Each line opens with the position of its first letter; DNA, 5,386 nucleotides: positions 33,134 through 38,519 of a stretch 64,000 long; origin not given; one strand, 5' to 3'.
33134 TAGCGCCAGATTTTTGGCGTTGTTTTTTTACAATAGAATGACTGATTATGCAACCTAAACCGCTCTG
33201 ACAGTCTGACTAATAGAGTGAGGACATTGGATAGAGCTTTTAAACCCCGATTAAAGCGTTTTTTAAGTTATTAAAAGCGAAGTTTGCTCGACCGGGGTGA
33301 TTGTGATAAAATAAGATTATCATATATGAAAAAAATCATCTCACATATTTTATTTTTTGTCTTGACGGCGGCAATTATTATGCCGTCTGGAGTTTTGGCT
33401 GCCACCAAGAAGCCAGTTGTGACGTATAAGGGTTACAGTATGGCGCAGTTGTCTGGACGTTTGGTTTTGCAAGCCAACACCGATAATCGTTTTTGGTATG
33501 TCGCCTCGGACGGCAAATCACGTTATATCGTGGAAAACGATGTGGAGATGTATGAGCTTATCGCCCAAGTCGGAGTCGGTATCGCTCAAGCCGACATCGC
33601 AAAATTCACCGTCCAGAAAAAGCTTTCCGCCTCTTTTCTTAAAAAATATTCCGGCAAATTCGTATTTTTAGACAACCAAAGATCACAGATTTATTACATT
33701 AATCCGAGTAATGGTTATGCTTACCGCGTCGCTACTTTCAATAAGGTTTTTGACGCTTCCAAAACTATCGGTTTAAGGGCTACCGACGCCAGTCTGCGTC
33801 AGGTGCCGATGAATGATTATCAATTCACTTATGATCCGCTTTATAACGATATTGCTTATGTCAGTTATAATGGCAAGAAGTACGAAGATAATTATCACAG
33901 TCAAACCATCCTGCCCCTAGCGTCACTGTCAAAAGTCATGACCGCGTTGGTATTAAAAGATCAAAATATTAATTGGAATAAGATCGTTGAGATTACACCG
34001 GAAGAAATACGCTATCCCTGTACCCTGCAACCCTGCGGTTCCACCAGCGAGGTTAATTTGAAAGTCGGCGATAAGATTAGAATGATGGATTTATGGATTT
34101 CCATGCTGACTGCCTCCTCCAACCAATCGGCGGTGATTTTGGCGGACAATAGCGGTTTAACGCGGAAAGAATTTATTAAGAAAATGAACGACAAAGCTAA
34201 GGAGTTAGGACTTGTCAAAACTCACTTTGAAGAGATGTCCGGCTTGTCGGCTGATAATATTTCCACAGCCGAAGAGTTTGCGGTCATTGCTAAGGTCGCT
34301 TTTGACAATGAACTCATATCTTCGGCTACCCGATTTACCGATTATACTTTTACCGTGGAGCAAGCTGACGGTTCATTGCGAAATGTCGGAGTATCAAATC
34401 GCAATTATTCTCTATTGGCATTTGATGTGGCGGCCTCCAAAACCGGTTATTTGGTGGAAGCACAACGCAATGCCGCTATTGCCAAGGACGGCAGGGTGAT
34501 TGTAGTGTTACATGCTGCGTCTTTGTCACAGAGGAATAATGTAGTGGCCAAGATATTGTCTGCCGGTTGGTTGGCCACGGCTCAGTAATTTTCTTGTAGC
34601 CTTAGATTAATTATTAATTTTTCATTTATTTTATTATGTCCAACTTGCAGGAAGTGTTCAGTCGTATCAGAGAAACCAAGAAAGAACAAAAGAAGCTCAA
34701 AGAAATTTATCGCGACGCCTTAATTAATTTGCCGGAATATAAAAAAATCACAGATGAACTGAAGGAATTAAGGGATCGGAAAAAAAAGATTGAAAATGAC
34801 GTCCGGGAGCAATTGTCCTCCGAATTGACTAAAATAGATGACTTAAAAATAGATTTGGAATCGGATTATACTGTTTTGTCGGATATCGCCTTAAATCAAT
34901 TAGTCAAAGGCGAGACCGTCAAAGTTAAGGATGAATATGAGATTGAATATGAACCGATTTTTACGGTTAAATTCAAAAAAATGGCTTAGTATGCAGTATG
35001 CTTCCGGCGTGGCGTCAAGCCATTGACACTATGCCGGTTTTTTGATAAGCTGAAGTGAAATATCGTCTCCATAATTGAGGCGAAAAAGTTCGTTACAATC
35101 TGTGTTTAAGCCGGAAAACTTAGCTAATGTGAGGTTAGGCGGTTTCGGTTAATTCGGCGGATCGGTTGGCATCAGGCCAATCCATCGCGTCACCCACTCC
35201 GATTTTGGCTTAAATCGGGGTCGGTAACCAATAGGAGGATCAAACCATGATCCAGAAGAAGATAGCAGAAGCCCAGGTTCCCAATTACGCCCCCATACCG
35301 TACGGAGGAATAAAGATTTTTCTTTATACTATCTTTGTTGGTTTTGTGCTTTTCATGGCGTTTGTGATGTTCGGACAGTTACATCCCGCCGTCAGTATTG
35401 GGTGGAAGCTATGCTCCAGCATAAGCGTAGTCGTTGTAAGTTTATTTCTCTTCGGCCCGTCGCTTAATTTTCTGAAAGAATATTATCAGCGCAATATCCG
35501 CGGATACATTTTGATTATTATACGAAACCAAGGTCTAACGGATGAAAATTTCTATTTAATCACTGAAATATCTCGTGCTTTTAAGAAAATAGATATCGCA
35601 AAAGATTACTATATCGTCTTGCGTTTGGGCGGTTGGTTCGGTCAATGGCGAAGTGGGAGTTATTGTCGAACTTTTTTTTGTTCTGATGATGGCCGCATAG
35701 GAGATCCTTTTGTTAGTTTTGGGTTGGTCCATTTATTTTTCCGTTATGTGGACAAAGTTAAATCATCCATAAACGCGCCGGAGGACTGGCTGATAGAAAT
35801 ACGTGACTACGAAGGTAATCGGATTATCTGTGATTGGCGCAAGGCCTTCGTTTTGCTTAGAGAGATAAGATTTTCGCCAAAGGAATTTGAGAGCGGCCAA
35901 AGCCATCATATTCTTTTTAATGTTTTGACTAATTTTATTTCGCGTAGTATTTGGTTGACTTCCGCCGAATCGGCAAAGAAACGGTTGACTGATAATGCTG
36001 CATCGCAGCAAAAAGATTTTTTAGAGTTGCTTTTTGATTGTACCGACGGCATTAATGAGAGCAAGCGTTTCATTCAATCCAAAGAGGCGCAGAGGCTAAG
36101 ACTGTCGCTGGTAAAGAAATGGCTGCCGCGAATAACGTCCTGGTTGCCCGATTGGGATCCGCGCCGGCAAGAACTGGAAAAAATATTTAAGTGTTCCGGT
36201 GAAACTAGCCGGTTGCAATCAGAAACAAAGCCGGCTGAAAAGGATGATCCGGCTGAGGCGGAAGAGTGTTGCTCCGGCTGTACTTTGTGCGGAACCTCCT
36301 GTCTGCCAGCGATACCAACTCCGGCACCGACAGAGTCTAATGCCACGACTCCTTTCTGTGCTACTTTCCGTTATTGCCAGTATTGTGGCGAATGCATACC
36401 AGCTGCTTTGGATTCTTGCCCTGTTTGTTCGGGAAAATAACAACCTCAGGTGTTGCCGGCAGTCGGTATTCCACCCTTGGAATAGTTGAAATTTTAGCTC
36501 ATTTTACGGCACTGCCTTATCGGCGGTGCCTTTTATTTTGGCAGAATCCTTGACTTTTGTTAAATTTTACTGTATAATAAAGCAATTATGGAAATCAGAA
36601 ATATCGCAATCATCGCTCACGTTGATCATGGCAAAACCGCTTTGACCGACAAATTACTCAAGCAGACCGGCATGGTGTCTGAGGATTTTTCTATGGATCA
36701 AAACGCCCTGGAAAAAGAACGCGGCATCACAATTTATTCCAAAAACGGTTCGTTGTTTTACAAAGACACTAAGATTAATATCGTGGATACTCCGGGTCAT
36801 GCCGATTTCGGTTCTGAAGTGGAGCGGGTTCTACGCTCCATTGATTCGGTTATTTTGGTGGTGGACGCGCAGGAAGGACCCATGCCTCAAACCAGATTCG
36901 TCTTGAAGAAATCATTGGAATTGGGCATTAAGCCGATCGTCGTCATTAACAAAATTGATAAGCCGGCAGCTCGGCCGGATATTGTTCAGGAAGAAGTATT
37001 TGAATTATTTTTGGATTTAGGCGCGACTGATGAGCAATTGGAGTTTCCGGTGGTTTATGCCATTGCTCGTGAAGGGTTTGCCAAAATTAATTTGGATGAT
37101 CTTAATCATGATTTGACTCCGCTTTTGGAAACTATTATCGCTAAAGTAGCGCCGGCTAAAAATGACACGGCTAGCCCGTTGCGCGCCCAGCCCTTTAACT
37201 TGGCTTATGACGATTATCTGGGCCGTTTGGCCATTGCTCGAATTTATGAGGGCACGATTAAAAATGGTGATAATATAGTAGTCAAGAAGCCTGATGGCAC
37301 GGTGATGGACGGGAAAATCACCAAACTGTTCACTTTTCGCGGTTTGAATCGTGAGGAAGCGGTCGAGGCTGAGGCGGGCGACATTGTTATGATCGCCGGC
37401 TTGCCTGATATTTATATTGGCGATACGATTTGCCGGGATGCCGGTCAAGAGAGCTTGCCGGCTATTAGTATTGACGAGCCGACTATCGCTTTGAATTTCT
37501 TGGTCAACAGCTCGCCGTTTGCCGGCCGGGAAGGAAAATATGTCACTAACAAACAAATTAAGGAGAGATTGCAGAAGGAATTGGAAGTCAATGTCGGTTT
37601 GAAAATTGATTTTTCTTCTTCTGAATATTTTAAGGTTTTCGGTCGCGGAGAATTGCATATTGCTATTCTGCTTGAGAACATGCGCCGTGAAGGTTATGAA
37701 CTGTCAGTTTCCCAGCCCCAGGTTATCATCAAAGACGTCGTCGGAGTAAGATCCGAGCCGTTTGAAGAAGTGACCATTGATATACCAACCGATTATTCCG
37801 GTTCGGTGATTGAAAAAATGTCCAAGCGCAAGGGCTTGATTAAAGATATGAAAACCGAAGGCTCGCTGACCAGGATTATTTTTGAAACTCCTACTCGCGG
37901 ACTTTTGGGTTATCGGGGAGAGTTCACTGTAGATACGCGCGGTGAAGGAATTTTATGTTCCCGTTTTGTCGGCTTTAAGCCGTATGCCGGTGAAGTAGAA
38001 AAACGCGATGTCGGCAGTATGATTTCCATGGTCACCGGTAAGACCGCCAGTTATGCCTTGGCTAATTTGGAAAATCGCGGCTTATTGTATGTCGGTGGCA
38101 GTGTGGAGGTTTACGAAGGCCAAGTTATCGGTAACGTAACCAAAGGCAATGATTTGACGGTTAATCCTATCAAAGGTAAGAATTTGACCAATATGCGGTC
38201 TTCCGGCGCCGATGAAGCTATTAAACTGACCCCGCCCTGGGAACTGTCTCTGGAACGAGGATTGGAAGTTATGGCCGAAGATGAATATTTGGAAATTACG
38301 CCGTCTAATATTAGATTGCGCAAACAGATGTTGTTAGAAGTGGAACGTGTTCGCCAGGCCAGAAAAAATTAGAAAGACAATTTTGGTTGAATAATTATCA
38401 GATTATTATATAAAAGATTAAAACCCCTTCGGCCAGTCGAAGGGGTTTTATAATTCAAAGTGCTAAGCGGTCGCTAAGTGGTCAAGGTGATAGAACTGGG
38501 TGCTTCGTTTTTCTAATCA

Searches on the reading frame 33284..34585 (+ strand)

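Call 66: search_protein_families(library=pfam, proteins=[window:33284-34585:+], max_evalue=0.001)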
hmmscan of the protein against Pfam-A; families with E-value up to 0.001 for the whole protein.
window:33284-34585:+ (434 aa): 2 families
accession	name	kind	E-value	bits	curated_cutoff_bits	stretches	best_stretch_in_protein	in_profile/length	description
PF00768.25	Peptidase_S11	-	6.9e-28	98.2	27.6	1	205-407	30-232/239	D-alanyl-D-alanine carboxypeptidase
PF13354.11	Beta-lactamase2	-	1.8e-05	24.6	22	1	203-407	14-209/214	Beta-lactamase enzyme family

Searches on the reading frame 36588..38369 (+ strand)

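Call 66: search_protein_families(library=pfam, proteins=[window:36588-38369:+], max_evalue=0.001)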
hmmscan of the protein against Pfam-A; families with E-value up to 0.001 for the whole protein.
window:36588-38369:+ (594 aa): 8 families
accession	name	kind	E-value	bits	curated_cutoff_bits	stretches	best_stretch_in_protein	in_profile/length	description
PF00009.33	GTP_EFTU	-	4.3e-53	180.1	26.5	1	2-186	2-185/188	Elongation factor Tu GTP binding domain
PF21018.2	BipA_C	-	6.8e-39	132.5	23.8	1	476-582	2-108/110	TypA/BipA C-terminal domain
PF00679.30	EFG_C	-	8.6e-21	74.2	27.9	1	390-472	4-87/89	Elongation factor G C-terminus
PF03144.31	GTP_EFTU_D2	-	4.8e-15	56.2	30.3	1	212-282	1-73/73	Elongation factor Tu domain 2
PF22042.2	EF-G_D2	-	5.3e-11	42.9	27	1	203-282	7-82/84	Elongation factor G domain 2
PF01926.29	MMR_HSR1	-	4.1e-07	30.5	21.9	1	6-122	2-113/113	50S ribosome-binding GTPase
PF02421.24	FeoB_N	-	8.2e-06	25.9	27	1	45-163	31-146/156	Ferrous iron transport protein B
PF09439.16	SRPRB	-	0.00097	19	25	0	5-94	5-82/178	Signal recognition particle receptor beta subunit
